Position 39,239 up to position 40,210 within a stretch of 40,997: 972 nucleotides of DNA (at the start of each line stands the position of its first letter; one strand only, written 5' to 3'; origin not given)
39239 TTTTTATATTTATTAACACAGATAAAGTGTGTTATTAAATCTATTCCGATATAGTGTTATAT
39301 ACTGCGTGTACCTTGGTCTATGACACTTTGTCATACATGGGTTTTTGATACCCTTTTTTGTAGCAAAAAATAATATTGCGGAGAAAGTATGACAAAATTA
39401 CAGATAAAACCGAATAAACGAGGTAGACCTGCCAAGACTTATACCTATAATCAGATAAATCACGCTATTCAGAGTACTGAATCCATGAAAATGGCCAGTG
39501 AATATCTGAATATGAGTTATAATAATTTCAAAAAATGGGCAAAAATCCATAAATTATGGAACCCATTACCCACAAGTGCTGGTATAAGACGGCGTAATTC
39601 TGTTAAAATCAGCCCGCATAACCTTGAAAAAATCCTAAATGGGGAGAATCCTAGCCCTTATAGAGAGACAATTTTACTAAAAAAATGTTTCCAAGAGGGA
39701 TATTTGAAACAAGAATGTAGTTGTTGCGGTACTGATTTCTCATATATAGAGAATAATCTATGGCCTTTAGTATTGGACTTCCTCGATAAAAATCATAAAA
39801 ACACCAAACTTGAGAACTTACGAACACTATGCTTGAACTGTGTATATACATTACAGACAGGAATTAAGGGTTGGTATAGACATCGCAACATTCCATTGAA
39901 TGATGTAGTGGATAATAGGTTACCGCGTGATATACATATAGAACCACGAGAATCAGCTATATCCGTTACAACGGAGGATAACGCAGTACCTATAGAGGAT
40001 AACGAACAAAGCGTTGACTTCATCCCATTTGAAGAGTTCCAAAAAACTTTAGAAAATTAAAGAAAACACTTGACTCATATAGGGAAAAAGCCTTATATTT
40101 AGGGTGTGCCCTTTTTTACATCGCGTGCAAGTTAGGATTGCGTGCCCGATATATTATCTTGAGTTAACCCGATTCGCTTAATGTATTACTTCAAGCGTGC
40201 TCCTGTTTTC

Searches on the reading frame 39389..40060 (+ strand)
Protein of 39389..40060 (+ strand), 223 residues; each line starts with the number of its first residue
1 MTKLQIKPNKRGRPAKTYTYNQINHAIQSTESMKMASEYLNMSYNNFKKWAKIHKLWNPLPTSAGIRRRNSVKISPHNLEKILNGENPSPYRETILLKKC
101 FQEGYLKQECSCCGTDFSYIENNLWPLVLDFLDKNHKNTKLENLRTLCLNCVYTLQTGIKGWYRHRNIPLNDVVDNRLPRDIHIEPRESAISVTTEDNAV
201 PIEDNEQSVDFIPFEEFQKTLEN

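Call 6: search_protein_families(library=pfam, max_evalue=0.01, proteins=[window:39389-40060:+])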
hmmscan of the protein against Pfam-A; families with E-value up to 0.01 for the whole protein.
window:39389-40060:+ (223 aa): 0 families

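Call 13: find_encoding_contigs(protein=window:39389-40060:+, flank=10000, max_places=4)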
Protein window:39389-40060:+ (223 aa): 13 contigs read that carry it; 4 places shown.
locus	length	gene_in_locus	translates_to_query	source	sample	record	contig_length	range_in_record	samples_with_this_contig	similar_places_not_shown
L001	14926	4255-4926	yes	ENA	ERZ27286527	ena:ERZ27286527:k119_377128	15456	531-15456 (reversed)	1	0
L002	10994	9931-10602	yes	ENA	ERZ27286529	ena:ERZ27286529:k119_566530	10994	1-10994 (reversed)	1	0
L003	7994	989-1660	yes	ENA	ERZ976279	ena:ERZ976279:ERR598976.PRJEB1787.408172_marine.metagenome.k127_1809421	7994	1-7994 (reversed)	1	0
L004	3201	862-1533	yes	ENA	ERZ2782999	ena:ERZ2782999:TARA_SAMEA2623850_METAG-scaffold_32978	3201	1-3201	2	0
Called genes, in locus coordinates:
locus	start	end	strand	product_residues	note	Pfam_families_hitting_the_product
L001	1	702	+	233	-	?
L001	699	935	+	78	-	-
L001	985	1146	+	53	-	-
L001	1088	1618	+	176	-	-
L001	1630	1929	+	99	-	-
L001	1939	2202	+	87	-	-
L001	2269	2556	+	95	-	-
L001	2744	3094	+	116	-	-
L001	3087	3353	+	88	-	-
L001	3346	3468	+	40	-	-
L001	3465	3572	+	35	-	-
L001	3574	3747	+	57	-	-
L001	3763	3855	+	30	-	-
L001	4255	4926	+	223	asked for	-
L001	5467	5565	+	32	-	-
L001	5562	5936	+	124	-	-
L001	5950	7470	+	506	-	PF02543:Carbam_trans_N, PF16861:Carbam_trans_C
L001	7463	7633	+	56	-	-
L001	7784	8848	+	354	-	PF00478:IMPDH, PF01070:FMN_dh (faint), PF03060:NMO (faint)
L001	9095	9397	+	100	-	PF00166:Cpn10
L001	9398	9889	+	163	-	PF01844:HNH (weak)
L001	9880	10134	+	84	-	-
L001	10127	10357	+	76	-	-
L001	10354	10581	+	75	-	-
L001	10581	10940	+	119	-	-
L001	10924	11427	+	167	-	PF00156:Pribosyltran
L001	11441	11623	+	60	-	PF07432:Hc1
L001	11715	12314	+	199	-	PF01048:PNP_UDP_1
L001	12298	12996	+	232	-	PF05721:PhyH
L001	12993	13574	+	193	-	PF13578:Methyltransf_24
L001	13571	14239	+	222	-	PF19547:DUF6071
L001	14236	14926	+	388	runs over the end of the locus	PF01755:Glyco_transf_25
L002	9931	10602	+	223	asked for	-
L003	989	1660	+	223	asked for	-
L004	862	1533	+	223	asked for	-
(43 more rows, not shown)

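Call 89: find_related_loci(query=L001:13571-14239:+, collection=viral_contigs, flank=10000)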
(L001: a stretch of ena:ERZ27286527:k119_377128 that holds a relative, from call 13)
Query L001:13571-14239:+ (222 aa) in viral_contigs; peptide patterns used: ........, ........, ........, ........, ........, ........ (x = any residue, [..] = any of these).
18 stretches matched a pattern; 12 encode a relative of the query (tblastn E <= 1e-3); 12 distinct loci.
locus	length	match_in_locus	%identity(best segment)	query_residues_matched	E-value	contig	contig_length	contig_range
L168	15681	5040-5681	29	1-221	1e-21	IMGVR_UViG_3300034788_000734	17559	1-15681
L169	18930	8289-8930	29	1-221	2e-18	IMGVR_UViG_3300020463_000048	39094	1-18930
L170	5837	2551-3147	28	1-221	2e-18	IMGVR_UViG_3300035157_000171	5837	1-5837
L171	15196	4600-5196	28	1-221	2e-17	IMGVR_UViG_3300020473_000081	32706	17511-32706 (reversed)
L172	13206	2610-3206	26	1-221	2e-17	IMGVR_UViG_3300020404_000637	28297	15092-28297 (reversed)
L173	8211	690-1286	27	1-221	3e-17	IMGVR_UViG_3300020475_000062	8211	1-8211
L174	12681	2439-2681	46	1-83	8e-17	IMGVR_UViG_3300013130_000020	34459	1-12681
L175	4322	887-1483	26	1-221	2e-16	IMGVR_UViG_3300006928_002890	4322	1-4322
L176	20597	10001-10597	26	1-221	2e-16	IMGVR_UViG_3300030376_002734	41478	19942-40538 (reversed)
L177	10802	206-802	26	1-221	2e-16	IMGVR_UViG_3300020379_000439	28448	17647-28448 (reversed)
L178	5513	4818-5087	36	1-91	2e-10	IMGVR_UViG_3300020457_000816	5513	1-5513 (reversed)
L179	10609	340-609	36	1-91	2e-10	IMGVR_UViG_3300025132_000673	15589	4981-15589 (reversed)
